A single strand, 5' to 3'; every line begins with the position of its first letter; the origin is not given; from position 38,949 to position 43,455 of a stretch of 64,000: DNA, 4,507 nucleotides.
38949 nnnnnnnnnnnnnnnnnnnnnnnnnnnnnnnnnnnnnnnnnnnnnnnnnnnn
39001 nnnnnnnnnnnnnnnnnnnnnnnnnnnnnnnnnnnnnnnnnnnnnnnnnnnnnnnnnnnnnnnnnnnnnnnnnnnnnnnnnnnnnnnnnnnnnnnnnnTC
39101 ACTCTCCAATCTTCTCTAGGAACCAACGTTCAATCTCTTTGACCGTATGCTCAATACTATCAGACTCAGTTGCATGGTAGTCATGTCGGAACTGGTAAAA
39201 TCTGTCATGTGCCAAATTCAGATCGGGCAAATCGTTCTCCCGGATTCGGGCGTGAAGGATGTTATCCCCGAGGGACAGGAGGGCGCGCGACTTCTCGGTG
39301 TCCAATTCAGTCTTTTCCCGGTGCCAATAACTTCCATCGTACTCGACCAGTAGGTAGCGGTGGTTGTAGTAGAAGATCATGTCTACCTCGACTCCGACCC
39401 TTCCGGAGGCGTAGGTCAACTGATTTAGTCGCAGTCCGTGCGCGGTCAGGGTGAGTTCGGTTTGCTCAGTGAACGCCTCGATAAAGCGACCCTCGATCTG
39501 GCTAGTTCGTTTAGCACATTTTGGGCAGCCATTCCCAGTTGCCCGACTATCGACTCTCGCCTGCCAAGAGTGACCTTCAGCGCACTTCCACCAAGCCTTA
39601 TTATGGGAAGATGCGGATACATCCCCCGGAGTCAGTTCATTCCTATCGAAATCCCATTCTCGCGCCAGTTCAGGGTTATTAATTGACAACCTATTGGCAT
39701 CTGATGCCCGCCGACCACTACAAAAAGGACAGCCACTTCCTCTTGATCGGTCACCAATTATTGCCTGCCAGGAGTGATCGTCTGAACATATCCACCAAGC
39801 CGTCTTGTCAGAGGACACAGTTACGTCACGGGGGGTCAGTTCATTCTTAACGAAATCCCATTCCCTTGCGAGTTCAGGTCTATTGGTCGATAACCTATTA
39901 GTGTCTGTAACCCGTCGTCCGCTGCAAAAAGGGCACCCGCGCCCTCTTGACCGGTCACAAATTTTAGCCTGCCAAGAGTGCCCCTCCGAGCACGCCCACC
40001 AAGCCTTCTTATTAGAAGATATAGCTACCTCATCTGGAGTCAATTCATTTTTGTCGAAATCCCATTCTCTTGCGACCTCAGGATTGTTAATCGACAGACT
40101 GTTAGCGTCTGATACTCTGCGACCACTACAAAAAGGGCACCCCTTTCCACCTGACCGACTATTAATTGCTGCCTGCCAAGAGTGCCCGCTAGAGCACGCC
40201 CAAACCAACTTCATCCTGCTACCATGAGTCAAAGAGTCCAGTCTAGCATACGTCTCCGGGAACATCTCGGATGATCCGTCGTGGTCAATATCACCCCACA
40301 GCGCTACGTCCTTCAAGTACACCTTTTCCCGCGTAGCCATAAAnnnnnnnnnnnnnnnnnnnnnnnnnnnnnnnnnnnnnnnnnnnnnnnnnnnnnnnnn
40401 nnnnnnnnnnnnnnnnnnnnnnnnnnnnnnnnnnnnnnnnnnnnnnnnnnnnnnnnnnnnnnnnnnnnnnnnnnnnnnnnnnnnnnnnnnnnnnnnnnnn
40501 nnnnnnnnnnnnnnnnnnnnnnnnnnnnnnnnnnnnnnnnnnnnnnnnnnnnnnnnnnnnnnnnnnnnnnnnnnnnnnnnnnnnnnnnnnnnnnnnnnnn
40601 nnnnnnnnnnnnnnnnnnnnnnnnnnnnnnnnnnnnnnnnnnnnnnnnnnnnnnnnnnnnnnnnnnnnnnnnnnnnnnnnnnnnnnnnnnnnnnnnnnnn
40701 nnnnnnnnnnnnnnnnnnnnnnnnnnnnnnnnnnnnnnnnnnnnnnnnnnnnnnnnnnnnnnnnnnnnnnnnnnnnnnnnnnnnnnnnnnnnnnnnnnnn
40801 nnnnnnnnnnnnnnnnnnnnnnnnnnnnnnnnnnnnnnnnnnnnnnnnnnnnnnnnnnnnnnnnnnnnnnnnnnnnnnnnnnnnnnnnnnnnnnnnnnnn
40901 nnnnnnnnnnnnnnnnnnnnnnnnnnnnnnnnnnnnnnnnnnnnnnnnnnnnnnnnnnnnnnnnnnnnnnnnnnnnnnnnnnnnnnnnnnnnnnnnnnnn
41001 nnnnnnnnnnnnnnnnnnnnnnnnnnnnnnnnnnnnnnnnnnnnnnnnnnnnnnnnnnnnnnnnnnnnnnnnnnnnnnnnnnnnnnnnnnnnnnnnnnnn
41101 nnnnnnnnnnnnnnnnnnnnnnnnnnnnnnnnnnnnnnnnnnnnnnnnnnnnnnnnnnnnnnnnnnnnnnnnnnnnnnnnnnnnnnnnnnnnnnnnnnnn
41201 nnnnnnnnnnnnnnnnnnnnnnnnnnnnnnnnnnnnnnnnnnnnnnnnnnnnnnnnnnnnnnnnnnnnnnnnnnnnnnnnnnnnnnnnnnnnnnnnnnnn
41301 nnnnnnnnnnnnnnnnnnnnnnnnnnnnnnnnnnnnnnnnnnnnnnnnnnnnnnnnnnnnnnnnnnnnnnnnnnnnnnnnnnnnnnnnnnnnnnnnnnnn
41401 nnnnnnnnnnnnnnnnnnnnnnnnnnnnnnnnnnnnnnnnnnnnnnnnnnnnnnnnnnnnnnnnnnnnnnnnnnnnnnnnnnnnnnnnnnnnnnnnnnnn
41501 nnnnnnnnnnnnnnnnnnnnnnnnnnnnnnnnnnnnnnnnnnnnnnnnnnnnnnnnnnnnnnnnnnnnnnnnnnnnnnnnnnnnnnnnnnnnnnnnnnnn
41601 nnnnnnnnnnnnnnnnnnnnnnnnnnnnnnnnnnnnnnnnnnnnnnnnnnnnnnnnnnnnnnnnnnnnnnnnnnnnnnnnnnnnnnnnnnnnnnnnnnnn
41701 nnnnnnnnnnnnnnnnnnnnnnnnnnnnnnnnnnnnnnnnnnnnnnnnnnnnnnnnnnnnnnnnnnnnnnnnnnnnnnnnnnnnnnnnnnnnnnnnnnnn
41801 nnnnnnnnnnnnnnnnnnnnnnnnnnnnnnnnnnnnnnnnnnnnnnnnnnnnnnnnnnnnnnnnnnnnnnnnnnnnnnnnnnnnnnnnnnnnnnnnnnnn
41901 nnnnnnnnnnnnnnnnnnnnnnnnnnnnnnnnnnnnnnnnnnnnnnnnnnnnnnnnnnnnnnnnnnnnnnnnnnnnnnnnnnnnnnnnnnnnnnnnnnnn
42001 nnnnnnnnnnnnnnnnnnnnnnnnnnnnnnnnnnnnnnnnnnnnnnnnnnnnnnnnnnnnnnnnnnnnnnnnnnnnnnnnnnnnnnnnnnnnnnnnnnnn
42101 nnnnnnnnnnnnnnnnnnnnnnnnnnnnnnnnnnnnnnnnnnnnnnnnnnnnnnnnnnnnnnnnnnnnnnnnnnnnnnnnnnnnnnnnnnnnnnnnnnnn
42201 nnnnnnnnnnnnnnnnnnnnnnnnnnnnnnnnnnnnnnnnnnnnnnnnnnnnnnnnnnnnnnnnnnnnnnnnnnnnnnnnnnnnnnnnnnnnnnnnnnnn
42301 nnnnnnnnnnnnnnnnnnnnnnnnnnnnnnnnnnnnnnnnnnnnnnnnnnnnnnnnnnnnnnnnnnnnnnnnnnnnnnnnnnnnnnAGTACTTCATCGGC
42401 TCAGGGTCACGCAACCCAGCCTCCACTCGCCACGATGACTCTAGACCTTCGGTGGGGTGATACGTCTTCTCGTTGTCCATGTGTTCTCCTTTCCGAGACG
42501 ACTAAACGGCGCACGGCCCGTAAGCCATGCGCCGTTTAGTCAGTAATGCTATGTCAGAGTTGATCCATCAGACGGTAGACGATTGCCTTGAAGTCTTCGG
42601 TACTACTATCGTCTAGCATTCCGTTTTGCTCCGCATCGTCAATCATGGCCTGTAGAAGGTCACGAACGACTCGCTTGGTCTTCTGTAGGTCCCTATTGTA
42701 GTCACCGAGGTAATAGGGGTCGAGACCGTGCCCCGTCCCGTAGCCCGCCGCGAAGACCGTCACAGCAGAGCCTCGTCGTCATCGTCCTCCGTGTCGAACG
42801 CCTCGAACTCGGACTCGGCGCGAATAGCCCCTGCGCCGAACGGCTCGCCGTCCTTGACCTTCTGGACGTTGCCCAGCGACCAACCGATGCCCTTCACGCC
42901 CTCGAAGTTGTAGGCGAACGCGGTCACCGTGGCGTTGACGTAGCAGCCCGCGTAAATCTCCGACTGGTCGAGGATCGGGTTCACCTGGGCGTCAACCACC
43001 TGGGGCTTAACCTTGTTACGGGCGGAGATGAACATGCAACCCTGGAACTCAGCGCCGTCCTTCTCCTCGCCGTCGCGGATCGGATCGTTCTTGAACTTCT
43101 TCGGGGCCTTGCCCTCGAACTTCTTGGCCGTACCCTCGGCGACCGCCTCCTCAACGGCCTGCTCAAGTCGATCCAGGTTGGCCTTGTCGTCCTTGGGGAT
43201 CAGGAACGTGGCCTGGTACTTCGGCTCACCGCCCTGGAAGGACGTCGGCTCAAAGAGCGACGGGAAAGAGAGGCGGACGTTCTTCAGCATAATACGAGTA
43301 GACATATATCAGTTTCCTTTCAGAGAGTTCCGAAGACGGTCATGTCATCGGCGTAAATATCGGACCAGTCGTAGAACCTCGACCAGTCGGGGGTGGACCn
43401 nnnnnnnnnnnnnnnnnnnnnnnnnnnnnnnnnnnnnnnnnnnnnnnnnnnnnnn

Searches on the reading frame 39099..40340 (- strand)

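Call 25: search_protein_families(library=pfam, proteins=[window:39099-40340:-])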
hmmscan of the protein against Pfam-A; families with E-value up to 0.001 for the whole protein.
window:39099-40340:- (413 aa): 1 family
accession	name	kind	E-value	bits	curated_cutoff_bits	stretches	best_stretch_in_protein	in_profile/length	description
PF14311.12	DUF4379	-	1.1e-73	243.7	24.5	4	225-278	1-56/56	Probable Treble clef zinc finger domain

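Call 80: search_protein_families(library=phrogs, proteins=[window:39099-40340:-], max_evalue=0.001)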
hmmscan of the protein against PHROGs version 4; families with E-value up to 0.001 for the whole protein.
window:39099-40340:- (413 aa): 5 families
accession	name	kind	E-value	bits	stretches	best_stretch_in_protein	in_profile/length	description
phrog_681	-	DNA, RNA and nucleotide metabolism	1.1e-26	94.6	2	160-279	306-432/576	endonuclease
phrog_9902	-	unknown function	3.9e-25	89.6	1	225-377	21-161/210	-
phrog_559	-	DNA, RNA and nucleotide metabolism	4.9e-23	82.7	1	32-349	77-368/607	HNH endonuclease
phrog_599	-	moron, auxiliary metabolic gene and host takeover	2.8e-06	28.7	0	42-77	51-86/262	Lar-like restriction alleviation protein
phrog_25876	-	unknown function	3.2e-05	25.1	0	127-163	16-55/129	-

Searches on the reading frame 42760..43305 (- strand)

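Call 25: search_protein_families(library=pfam, proteins=[window:42760-43305:-])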
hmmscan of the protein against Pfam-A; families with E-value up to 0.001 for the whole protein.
window:42760-43305:- (181 aa): 1 family
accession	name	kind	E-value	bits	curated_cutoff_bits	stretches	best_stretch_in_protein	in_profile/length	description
PF10991.15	Enc34_ssDNA-bd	-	4.3e-60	202.8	26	1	3-176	1-173/176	Enterobacter phage Enc34, ssDNA-binding protein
